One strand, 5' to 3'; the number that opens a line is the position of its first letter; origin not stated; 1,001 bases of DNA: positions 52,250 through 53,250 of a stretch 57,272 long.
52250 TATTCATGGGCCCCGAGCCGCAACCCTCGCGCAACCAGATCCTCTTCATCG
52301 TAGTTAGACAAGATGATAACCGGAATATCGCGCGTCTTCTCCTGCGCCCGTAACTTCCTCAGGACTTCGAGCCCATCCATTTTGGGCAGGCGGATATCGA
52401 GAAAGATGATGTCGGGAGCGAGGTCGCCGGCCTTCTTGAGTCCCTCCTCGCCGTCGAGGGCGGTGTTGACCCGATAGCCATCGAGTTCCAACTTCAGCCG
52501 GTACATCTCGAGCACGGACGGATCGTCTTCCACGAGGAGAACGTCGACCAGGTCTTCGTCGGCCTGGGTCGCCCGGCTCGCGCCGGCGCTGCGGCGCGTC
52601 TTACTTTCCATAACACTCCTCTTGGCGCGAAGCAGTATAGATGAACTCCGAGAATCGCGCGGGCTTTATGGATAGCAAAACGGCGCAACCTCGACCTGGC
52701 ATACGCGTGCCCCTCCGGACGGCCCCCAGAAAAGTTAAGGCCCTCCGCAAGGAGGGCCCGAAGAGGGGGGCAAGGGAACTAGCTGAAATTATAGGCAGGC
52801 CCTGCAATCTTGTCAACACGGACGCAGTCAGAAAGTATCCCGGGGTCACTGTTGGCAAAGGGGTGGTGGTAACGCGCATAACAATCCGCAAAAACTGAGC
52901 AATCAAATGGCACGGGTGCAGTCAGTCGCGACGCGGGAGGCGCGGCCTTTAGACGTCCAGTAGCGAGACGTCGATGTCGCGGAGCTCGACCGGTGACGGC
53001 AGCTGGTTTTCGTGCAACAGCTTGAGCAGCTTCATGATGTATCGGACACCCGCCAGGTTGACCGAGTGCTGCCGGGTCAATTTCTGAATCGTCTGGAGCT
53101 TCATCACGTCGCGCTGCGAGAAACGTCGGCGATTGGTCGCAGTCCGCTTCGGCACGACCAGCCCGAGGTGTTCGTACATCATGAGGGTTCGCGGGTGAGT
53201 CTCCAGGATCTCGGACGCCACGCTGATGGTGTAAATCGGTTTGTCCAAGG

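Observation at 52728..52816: Perfect consensus promoter driving a roughly 55-nt hairpin-terminated RNA upstream of the receiver/HspR-like operon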

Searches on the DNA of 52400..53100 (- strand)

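Call 5: search_rna_families(source=window, start=52400, end=53100, threshold=evalue, max_evalue=10, show_alignments=3)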
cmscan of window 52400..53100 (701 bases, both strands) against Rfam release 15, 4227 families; matches with E-value up to 10: 3.
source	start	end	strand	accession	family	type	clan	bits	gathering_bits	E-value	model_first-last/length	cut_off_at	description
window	52708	52773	+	RF00365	mir-BHRF1-1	Gene; miRNA;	-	17.8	95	1.5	1-66/66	no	mir-BHRF1-1 microRNA precursor family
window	52741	52756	-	RF01762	whalefall-1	Gene; sRNA;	-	12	37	5.5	5-20/56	no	Whalefall-1 RNA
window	52980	52992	+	RF01497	ALIL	Cis-reg;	-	10.6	50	4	18-30/117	no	ALIL pseudoknot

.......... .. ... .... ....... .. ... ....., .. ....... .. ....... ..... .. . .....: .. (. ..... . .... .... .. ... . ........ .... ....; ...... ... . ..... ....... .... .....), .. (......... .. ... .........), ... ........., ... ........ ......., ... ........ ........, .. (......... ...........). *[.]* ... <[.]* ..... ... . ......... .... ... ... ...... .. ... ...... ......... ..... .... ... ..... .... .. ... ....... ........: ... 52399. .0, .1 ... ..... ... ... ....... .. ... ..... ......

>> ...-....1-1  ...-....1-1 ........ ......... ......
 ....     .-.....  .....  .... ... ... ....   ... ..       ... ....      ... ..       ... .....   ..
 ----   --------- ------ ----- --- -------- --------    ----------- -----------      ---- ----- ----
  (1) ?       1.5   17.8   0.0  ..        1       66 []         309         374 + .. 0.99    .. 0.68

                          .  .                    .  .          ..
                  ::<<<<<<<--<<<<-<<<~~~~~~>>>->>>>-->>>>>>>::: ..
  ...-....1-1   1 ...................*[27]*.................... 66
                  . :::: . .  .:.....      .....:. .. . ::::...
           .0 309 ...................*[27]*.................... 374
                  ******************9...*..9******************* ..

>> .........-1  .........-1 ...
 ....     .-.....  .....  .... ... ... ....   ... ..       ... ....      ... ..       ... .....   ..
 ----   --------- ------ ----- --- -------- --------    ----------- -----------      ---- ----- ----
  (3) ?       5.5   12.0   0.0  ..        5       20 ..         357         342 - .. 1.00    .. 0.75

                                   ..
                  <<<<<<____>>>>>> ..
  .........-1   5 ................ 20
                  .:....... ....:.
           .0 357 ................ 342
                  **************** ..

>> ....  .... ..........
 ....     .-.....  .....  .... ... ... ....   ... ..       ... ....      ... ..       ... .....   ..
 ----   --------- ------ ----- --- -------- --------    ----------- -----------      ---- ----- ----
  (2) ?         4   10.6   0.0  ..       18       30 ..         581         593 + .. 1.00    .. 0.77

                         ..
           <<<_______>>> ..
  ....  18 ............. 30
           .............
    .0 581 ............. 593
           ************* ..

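Call 22: build_rna_model(alignment_id=A2, structure=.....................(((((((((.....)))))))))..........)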
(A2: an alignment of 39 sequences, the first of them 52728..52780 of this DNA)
Model R1 built from alignment A2 (39 sequences, 54 columns); structure: as given.
model positions 53; base pairs 9; branch points 0; effective number of sequences 4.27; information 1.047 bits per position. Calibrated on 0.2 Mb of random sequence (short: E-values are rough).
structure used (alignment columns):
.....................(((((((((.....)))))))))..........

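Call 23: search_with_rna_model(model_id=R1, sources=[window, L038, L039, L040, L041, L042, L043, L044, L045, L046, L047, L049, L050, L051, L052, L053, L054, L055, L056, L057, L058, L059, L060, L061, L062, L063, L064, L065, L066, L067, L068, L069, L070, L071, L072, L073, L074, L075, L076, L077], max_evalue=10, show_alignments=6)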
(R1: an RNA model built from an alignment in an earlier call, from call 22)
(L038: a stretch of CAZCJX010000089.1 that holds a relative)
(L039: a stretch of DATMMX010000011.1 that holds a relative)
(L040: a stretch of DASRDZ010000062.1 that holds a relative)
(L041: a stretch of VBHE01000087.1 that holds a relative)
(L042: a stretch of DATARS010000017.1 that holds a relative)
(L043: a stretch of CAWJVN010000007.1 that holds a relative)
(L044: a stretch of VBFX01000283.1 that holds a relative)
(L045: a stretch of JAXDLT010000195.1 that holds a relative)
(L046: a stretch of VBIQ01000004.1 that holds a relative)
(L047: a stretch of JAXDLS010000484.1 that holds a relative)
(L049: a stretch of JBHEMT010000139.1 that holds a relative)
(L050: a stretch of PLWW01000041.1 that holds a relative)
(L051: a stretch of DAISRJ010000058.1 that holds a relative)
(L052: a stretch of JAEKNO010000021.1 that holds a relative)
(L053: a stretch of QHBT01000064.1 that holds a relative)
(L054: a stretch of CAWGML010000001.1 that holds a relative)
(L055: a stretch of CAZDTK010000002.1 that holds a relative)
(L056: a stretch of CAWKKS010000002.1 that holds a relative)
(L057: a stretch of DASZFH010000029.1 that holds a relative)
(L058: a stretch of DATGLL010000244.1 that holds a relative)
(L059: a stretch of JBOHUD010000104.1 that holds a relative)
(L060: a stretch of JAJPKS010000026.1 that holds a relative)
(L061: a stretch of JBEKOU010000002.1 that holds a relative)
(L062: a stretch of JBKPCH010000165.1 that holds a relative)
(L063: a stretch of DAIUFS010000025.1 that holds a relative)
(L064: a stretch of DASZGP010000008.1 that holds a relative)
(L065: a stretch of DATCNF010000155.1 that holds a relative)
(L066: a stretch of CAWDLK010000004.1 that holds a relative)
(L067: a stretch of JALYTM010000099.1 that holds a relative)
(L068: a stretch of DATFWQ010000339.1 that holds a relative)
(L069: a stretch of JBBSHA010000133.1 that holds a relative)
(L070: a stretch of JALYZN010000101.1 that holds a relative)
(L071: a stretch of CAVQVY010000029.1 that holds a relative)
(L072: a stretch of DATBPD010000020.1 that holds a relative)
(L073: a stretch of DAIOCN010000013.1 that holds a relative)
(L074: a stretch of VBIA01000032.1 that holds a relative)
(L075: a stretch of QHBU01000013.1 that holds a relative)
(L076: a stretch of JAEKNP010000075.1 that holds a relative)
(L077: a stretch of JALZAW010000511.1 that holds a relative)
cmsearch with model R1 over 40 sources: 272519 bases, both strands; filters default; matches with E-value up to 10: 6.
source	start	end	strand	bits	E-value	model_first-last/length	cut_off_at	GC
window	52728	52780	-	80.2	5e-18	1-53/53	no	0.6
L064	3181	3239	+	17.8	0.027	1-53/53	no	0.58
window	52739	52758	+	15.1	0.13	23-42/53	no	0.8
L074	1705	1744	+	10.4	2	1-53/53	no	0.68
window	6755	6794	-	7.8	9.2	1-53/53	no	0.52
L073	393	411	-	7.8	9.2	1-53/53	no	0.74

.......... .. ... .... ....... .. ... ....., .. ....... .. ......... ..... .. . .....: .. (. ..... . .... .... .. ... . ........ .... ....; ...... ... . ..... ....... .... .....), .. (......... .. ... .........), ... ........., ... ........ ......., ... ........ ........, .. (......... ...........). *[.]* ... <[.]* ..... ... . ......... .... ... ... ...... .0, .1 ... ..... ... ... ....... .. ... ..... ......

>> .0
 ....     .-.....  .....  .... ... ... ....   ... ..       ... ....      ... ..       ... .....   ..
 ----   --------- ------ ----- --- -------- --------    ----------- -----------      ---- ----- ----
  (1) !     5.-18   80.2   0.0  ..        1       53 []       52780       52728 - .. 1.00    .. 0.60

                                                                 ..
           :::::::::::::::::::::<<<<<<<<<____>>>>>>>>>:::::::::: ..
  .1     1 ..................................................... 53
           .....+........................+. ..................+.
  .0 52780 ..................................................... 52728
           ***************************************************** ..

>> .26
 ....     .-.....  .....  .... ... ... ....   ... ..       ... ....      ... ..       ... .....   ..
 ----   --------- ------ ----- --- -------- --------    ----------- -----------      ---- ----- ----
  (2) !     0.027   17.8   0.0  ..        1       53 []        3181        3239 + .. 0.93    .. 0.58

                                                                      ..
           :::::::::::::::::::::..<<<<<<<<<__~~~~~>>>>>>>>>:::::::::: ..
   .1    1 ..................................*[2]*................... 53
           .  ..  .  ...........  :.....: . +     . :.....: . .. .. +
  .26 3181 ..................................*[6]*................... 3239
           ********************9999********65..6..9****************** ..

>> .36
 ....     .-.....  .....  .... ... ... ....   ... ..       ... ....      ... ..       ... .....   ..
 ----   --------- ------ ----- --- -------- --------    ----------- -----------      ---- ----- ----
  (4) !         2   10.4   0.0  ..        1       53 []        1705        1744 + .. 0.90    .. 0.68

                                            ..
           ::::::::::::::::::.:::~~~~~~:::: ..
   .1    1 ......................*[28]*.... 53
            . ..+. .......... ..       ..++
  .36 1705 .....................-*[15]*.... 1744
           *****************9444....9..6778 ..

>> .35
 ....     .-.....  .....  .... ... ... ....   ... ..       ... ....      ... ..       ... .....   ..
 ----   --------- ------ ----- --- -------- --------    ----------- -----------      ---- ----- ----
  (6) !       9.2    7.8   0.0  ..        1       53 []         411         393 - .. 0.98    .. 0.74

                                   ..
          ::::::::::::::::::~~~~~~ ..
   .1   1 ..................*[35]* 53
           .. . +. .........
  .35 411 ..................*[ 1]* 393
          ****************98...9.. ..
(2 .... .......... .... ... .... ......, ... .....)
